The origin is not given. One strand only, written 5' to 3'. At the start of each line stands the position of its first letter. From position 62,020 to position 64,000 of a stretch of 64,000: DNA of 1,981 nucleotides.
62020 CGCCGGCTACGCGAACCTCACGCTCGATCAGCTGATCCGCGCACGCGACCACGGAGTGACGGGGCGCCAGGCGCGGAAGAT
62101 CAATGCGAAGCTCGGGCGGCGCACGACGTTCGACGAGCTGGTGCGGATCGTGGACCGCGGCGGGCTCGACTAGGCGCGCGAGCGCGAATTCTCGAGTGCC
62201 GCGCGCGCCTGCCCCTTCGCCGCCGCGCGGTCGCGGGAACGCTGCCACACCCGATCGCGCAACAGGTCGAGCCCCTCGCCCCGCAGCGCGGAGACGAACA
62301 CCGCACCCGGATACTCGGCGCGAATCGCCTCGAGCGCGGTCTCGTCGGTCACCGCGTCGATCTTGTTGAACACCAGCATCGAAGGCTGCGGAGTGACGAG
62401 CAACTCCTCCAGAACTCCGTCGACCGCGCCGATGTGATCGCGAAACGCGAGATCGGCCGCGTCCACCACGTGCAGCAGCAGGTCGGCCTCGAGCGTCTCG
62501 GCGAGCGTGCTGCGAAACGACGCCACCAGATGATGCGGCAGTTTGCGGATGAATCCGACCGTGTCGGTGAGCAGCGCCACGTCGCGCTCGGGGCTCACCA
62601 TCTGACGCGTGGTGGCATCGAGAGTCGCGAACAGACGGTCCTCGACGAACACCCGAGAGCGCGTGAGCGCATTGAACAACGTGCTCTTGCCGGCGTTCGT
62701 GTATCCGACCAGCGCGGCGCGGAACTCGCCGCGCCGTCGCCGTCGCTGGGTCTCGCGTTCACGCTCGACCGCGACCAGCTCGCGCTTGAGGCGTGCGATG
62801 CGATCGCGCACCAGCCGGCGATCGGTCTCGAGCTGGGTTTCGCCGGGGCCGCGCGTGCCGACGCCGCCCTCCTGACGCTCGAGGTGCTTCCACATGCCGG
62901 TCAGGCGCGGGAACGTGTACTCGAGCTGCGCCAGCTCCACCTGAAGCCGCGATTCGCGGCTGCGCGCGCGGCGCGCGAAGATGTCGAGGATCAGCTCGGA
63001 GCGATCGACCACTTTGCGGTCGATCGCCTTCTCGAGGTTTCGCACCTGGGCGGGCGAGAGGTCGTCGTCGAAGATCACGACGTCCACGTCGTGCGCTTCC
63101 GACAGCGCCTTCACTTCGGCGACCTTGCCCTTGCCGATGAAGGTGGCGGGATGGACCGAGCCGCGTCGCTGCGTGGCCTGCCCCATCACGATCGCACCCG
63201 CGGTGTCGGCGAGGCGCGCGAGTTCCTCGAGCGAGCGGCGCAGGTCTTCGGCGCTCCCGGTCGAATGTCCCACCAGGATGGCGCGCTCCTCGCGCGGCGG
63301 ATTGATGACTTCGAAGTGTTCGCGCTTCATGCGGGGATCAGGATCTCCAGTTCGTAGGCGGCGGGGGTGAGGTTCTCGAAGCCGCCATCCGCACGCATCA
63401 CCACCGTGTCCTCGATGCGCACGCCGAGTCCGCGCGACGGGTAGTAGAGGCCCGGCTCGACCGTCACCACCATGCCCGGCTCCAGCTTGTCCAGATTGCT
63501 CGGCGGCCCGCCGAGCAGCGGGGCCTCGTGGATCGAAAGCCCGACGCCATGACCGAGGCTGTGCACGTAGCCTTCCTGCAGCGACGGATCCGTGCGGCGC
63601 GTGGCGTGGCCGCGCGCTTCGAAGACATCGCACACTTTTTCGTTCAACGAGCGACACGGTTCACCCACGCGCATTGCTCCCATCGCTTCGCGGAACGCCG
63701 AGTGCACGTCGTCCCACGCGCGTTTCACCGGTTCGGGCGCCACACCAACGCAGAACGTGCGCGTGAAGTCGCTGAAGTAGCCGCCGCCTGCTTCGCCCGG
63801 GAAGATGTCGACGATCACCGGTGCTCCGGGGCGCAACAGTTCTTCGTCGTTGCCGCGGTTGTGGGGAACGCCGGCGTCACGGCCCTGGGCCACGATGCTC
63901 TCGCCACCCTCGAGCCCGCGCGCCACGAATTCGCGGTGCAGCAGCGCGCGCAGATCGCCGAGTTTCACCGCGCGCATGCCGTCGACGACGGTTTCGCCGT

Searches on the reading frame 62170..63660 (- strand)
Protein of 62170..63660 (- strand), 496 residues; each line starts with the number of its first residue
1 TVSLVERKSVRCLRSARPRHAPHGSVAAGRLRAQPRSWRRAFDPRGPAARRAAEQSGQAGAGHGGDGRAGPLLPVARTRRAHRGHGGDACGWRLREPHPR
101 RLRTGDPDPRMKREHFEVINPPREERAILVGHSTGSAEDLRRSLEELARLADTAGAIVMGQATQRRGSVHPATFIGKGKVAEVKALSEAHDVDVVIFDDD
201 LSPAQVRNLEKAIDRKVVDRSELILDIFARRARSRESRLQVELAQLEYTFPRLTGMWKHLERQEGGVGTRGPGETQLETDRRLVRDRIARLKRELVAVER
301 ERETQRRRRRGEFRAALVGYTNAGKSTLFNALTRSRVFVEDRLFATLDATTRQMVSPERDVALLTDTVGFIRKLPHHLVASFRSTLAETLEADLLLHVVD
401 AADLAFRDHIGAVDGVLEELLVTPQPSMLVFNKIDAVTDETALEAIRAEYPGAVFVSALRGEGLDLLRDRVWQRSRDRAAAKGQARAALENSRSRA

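Call 54: search_protein_families(library=pfam, proteins=[window:62170-63660:-], max_evalue=0.001)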
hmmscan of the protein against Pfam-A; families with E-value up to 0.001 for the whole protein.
window:62170-63660:- (496 aa): 5 families
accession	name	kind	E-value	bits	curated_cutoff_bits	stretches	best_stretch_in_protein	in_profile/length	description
PF13167.11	GTP-bdg_N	-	5.8e-34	117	25.4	1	142-229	2-89/89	GTP-binding GTPase N-terminal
PF16360.10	GTP-bdg_M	-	9.5e-34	116.2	29.5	1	231-309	1-79/79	GTP-binding GTPase Middle Region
PF01926.29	MMR_HSR1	-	1.6e-21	77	21.9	1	315-433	2-113/113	50S ribosome-binding GTPase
PF16897.10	MMR_HSR1_Xtn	-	9.2e-06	26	35.2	1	426-474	57-103/106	C-terminal region of MMR_HSR1 domain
PF02421.24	FeoB_N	-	1.1e-05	25.4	27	1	314-438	2-119/156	Ferrous iron transport protein B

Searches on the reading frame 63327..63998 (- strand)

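Call 54: search_protein_families(library=pfam, proteins=[window:63327-63998:-], max_evalue=0.001)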
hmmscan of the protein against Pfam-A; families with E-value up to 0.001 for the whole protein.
window:63327-63998:- (223 aa): 1 family
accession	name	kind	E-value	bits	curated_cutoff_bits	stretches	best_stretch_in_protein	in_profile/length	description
PF00557.29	Peptidase_M24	-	3.4e-42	145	23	1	11-202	25-207/208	Metallopeptidase family M24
